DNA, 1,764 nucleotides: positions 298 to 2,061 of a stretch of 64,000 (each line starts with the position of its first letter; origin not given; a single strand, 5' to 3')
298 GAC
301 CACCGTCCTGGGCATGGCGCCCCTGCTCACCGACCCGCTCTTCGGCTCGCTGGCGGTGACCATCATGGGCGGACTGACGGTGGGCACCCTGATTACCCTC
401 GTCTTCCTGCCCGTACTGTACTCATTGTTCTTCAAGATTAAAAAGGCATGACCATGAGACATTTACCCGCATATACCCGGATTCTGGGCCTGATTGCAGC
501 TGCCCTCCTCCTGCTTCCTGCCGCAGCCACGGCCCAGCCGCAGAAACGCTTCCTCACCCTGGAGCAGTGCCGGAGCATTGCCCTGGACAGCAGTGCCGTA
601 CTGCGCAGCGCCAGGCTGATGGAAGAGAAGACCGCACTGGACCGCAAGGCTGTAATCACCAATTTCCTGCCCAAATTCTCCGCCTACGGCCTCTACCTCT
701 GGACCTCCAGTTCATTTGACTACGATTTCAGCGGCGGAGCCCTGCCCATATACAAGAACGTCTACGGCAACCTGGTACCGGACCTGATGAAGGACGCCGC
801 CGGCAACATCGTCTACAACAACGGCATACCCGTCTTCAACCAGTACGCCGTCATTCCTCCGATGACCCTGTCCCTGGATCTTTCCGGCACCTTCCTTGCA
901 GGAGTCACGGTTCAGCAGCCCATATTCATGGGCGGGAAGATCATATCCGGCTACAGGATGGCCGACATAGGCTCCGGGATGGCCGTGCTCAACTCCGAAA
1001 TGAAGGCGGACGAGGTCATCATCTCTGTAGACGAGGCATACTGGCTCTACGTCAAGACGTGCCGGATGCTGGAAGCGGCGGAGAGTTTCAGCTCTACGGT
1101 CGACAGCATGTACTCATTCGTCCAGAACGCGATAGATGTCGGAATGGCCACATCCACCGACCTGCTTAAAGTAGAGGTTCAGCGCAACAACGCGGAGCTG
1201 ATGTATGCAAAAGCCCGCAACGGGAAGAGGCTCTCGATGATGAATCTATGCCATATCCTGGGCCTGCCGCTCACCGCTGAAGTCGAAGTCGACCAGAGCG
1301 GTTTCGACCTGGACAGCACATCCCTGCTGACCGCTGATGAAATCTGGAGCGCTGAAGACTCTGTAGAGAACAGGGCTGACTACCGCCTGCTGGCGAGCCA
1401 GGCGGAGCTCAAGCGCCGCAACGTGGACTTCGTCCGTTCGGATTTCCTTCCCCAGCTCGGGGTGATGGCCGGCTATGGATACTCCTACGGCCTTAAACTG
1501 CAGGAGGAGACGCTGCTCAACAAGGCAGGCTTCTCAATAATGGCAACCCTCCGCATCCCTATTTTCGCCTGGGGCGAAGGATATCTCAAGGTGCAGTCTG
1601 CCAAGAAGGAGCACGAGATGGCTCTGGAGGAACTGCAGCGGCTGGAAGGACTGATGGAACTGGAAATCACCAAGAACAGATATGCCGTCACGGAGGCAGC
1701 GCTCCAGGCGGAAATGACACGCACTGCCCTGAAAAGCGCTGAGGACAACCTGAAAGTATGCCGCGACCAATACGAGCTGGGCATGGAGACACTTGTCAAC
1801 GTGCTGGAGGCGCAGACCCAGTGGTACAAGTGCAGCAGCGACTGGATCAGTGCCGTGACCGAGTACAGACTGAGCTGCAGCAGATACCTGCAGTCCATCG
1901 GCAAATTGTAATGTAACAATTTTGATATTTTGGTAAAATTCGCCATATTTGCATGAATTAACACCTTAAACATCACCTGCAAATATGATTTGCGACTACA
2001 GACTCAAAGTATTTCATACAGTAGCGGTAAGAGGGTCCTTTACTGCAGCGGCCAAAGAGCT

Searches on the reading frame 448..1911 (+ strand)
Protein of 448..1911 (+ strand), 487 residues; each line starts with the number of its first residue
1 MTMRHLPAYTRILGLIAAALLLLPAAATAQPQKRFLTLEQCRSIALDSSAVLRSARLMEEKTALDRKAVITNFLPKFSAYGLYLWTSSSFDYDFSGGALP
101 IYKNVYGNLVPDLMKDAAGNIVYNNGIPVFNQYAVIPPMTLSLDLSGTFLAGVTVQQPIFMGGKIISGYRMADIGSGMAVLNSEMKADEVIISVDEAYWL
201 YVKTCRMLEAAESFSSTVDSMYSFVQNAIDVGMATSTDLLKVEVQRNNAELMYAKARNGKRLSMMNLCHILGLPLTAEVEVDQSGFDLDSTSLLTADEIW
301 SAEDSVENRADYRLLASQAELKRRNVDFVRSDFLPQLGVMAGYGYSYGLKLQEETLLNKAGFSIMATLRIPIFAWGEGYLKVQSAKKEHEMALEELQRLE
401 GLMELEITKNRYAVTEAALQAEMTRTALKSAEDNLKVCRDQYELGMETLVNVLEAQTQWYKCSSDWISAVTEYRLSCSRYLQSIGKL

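Call 67: find_encoding_contigs(protein=window:448-1911:+, flank=10000, max_places=3)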
Protein window:448-1911:+ (487 aa): 4 contigs read that carry it; 3 places shown.
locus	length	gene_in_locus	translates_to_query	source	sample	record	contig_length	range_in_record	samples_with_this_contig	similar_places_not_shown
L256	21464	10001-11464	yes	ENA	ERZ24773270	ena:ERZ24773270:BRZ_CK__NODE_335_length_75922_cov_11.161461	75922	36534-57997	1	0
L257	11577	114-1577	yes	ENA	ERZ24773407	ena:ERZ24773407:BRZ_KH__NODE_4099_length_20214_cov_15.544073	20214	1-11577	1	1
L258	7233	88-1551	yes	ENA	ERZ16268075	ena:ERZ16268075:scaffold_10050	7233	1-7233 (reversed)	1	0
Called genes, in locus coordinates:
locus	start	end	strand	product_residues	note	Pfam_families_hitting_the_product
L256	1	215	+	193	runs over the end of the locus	PF02472:ExbD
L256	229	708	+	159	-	PF02472:ExbD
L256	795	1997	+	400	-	PF00245:Alk_phosphatase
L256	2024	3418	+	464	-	PF01336:tRNA_anti-codon, PF00152:tRNA-synt_2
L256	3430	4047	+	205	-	PF00485:PRK, PF01121:CoaE (faint), PF13238:AAA_18 (weak)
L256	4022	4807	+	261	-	-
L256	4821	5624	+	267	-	PF15283:DUF4595 (weak)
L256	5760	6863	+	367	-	PF25919:BSH_CusB (faint), PF25917:BSH_RND, PF25973:BSH_CzcB, PF00364:Biotin_lipoyl (faint), PF25967:RND-MFP_C, PF25989:YknX_C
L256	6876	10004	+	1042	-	PF00873:ACR_tran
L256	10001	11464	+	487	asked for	PF02321:OEP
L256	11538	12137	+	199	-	PF00126:HTH_1, PF03466:LysR_substrate (weak)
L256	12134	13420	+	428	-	PF00144:Beta-lactamase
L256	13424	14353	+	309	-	PF03279:Lip_A_acyltrans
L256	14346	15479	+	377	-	PF16115:DUF4831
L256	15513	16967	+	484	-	PF01546:Peptidase_M20, PF07687:M20_dimer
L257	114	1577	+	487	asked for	PF02321:OEP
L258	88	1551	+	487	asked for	PF02321:OEP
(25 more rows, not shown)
